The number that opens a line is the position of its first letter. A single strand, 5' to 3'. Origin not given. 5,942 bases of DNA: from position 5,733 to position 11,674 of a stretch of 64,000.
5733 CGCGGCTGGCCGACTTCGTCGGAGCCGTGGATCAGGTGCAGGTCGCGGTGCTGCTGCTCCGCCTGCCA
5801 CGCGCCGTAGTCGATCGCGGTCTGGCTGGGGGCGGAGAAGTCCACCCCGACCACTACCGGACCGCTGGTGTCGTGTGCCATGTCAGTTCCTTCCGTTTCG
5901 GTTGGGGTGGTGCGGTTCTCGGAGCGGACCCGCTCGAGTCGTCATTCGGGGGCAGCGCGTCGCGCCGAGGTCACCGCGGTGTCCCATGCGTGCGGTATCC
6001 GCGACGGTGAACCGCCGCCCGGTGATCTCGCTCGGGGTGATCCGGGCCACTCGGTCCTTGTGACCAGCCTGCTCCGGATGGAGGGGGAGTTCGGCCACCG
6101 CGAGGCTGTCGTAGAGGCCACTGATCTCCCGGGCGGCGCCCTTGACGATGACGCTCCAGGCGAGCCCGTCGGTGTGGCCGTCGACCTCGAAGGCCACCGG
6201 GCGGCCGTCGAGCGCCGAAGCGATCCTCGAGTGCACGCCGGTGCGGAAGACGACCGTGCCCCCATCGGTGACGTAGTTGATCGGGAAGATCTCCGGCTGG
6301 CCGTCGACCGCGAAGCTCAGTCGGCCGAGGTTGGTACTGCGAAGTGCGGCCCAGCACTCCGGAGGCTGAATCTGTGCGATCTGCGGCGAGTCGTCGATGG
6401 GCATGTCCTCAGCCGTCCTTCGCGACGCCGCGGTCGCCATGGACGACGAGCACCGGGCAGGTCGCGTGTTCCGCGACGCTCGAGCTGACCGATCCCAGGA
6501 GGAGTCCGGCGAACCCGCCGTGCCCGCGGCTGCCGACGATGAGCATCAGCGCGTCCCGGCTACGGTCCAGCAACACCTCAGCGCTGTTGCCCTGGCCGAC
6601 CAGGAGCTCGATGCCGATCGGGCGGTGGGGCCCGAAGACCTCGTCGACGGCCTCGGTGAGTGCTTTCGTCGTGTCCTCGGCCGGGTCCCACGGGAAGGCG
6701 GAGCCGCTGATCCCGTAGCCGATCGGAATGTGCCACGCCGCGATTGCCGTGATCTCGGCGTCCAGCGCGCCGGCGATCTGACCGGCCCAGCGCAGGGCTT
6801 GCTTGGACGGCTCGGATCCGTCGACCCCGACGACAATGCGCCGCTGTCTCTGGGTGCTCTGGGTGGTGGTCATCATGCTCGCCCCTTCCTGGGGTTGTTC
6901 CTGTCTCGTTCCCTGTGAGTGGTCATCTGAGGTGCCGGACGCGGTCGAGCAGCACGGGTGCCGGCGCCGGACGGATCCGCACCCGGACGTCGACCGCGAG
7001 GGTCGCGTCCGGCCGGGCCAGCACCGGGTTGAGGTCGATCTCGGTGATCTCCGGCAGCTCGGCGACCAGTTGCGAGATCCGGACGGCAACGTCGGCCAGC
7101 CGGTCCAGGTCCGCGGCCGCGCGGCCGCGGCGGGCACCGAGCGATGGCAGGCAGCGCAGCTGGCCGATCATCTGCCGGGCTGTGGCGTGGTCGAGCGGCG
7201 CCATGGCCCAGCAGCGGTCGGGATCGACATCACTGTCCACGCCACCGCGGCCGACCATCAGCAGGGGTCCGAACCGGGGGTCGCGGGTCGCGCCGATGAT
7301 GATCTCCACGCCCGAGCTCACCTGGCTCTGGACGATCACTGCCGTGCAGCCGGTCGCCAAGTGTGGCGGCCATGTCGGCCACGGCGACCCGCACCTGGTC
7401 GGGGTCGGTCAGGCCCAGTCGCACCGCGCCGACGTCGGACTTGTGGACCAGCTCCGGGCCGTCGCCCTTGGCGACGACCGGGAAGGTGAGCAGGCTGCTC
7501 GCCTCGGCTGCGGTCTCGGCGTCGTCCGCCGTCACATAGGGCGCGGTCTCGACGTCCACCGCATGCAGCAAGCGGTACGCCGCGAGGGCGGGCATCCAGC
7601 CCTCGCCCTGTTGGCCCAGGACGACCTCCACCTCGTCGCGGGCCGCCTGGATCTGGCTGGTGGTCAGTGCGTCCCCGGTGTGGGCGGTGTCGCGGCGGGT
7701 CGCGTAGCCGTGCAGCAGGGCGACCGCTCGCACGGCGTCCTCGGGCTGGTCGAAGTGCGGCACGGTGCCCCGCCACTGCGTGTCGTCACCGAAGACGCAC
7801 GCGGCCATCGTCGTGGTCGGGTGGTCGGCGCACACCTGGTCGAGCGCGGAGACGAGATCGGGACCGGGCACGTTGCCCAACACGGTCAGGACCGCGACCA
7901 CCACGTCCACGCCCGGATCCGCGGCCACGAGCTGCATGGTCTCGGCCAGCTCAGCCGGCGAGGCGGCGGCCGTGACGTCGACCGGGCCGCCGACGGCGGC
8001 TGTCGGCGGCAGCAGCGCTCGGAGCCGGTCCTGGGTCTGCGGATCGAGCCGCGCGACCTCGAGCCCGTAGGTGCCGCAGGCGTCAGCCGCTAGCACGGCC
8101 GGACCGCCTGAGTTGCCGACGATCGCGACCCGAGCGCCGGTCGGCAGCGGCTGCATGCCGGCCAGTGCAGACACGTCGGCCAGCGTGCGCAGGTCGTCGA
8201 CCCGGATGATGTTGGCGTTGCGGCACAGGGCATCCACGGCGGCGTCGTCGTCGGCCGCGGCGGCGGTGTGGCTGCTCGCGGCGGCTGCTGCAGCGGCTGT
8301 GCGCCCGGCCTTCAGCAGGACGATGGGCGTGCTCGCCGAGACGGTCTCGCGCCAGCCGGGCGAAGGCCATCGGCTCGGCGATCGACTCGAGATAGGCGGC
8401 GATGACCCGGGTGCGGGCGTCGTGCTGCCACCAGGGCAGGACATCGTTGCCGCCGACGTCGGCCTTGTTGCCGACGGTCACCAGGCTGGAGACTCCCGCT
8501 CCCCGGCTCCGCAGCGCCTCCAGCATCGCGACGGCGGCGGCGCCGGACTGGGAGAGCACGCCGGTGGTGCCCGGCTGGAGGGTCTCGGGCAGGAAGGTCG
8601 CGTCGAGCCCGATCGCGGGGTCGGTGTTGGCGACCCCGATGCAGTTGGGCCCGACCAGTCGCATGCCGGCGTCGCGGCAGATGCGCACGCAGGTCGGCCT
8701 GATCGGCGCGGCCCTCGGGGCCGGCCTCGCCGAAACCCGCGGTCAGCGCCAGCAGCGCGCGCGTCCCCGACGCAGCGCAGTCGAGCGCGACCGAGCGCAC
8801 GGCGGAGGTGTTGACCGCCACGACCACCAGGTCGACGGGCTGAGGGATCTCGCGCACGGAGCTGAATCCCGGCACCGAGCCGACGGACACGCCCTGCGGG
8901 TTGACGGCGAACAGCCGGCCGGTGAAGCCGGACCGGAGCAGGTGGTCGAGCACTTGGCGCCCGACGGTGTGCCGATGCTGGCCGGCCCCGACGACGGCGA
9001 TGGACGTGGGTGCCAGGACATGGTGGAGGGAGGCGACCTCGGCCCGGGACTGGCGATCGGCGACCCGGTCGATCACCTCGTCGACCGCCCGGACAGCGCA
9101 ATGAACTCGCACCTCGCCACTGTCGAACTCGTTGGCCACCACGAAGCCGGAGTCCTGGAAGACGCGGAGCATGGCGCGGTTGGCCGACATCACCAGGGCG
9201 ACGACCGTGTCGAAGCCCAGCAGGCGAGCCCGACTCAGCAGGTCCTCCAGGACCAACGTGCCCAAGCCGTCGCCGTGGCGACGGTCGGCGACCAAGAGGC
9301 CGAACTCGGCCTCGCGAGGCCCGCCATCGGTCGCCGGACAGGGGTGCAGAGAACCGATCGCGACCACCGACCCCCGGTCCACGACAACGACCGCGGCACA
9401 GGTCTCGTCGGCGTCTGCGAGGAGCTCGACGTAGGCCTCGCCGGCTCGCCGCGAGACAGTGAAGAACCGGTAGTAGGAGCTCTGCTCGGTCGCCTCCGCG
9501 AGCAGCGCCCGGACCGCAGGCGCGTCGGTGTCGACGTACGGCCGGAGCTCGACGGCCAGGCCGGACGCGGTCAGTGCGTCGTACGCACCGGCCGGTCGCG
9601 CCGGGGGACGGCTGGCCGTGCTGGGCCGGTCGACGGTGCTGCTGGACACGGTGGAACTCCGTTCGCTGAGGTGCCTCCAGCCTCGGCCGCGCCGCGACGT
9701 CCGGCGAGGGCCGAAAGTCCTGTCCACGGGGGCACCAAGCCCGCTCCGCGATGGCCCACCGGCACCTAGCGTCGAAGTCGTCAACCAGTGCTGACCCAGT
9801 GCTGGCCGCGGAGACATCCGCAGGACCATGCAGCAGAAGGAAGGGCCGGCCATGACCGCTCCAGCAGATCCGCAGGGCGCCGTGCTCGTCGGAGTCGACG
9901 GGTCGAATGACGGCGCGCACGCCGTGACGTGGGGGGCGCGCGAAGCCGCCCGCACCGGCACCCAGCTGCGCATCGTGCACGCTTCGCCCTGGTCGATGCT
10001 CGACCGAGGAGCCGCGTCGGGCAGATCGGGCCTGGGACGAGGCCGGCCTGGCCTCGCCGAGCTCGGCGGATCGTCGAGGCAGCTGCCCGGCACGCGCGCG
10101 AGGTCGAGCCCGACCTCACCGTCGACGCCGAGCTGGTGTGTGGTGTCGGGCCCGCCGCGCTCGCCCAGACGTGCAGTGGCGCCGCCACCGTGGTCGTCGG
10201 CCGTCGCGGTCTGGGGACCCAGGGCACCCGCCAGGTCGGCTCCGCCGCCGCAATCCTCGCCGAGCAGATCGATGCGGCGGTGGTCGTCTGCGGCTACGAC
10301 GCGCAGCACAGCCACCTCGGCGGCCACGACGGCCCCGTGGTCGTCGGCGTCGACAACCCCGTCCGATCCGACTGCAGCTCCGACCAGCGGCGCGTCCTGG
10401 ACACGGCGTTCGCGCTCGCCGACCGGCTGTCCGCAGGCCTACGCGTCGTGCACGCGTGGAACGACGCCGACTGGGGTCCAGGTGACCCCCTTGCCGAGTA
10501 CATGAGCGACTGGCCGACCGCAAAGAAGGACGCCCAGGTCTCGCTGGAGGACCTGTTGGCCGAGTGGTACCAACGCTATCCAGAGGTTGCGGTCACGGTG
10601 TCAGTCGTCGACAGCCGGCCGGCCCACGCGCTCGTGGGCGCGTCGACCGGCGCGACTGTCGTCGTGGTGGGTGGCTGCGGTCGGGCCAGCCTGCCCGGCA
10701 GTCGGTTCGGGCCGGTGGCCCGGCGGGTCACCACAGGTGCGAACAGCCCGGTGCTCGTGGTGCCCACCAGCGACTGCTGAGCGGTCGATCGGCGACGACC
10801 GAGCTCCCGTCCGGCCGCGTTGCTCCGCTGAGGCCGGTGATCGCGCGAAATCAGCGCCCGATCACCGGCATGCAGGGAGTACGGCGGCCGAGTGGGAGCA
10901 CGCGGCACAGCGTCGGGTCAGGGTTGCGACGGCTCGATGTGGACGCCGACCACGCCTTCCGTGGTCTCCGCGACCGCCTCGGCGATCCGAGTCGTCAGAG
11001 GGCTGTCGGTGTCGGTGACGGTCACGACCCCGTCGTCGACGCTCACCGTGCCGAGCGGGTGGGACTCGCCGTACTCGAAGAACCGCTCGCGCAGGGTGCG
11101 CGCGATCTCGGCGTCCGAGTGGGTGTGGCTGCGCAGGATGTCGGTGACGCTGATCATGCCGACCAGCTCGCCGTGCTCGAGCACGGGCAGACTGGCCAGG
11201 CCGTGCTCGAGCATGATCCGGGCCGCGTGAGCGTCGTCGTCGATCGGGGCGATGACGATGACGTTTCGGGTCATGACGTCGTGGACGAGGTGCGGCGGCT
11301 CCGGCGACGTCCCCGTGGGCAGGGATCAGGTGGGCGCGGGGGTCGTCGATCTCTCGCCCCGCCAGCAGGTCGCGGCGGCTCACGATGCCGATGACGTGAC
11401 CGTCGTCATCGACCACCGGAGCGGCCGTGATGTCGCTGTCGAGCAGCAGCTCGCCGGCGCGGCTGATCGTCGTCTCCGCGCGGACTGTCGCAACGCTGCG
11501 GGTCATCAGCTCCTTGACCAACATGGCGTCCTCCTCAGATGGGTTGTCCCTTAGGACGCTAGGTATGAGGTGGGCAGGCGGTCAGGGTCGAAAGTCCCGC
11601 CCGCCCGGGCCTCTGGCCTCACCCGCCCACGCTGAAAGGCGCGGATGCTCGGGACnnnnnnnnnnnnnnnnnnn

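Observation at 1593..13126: Compact DosR/DevR-type dormancy island wired by a recurring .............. palindrome, with an orphan regulator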

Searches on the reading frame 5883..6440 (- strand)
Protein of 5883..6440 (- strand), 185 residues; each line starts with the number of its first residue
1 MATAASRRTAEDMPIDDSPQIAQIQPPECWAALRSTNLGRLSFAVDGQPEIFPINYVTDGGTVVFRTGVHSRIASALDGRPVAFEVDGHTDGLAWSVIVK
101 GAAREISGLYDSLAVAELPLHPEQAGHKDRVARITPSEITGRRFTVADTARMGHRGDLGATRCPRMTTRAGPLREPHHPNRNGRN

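Call 8: search_protein_families(library=pfam, proteins=[window:5883-6440:-], max_evalue=0.01)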
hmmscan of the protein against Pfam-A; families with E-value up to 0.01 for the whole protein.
window:5883-6440:- (185 aa): 2 families
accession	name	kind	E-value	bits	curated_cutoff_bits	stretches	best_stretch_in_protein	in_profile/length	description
PF12900.13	Pyridox_ox_2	-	3.2e-27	95.7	27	1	27-143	3-140/140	Pyridoxamine 5'-phosphate oxidase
PF01243.27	PNPOx_N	-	0.0002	22.1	28.1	1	27-113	3-85/120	Pyridoxamine 5'-phosphate oxidase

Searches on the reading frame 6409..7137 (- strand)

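Call 8: search_protein_families(library=pfam, proteins=[window:6409-7137:-], max_evalue=0.01)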
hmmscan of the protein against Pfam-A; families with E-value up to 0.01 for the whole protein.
window:6409-7137:- (242 aa): 1 family
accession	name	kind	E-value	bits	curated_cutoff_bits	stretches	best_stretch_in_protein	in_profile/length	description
PF00582.32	Usp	-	2.2e-29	103.2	24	1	99-233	3-141/141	Universal stress protein family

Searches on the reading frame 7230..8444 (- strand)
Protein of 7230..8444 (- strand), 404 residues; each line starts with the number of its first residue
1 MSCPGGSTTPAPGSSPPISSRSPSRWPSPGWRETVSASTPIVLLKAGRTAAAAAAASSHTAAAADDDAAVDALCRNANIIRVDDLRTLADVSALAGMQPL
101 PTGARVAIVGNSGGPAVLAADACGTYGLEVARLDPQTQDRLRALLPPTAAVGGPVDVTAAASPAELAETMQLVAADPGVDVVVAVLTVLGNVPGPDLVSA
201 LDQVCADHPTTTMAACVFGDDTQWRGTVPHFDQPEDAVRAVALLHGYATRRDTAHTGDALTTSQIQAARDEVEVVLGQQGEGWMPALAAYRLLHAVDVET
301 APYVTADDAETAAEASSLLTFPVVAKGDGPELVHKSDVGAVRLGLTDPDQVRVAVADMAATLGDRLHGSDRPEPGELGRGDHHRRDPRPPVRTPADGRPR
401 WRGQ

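Call 8: search_protein_families(library=pfam, proteins=[window:7230-8444:-], max_evalue=0.01)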
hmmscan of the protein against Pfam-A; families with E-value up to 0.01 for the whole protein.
window:7230-8444:- (404 aa): 3 families
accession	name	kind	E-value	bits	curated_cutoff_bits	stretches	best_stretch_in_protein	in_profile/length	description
PF13549.11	ATP-grasp_5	-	8.8e-17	61.6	27.6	1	278-364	4-90/221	ATP-grasp domain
PF13607.11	Succ_CoA_lig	-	2.5e-16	60.1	27.4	1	34-93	77-136/138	Succinyl-CoA ligase like flavodoxin domain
PF19045.5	Ligase_CoA_2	-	1.4e-10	41.8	23.7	1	106-183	1-78/162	Ligase-CoA domain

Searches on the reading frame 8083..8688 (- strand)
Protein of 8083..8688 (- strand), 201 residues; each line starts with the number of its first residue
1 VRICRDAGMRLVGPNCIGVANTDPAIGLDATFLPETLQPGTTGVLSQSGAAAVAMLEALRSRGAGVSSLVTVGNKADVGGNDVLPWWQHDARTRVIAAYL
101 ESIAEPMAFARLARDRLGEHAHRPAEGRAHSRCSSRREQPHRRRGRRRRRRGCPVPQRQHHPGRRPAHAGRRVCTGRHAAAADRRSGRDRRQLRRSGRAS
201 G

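Call 9: search_protein_families(library=pfam, proteins=[window:8083-8688:-], max_evalue=0.01)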
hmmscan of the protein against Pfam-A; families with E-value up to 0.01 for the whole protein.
window:8083-8688:- (201 aa): 2 families
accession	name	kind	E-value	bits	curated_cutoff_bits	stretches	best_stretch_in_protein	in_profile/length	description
PF13607.11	Succ_CoA_lig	-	6.5e-23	81.5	27.4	1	39-114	1-76/138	Succinyl-CoA ligase like flavodoxin domain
PF13380.12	CoA_binding_2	-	0.0089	16.9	22.8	0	2-21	96-115/116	CoA binding domain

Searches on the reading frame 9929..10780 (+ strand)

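Call 9: search_protein_families(library=pfam, proteins=[window:9929-10780:+], max_evalue=0.01)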
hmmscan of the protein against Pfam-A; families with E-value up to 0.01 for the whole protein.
window:9929-10780:+ (283 aa): 1 family
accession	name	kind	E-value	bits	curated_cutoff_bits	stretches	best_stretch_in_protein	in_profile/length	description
PF00582.32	Usp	-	9.2e-19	68.8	24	1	137-279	5-141/141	Universal stress protein family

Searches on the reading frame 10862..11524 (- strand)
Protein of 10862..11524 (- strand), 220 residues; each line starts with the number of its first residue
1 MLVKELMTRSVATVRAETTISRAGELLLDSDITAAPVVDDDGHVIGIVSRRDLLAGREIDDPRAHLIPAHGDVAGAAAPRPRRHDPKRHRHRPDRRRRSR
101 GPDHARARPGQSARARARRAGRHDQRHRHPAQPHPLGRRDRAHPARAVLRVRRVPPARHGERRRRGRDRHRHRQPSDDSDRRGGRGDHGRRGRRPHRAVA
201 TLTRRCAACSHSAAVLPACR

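Call 9: search_protein_families(library=pfam, proteins=[window:10862-11524:-], max_evalue=0.01)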
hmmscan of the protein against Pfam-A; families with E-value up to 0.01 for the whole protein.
window:10862-11524:- (220 aa): 1 family
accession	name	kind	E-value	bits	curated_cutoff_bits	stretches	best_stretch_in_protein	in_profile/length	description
PF00571.33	CBS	-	1.2e-15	58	24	1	3-54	1-52/57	CBS domain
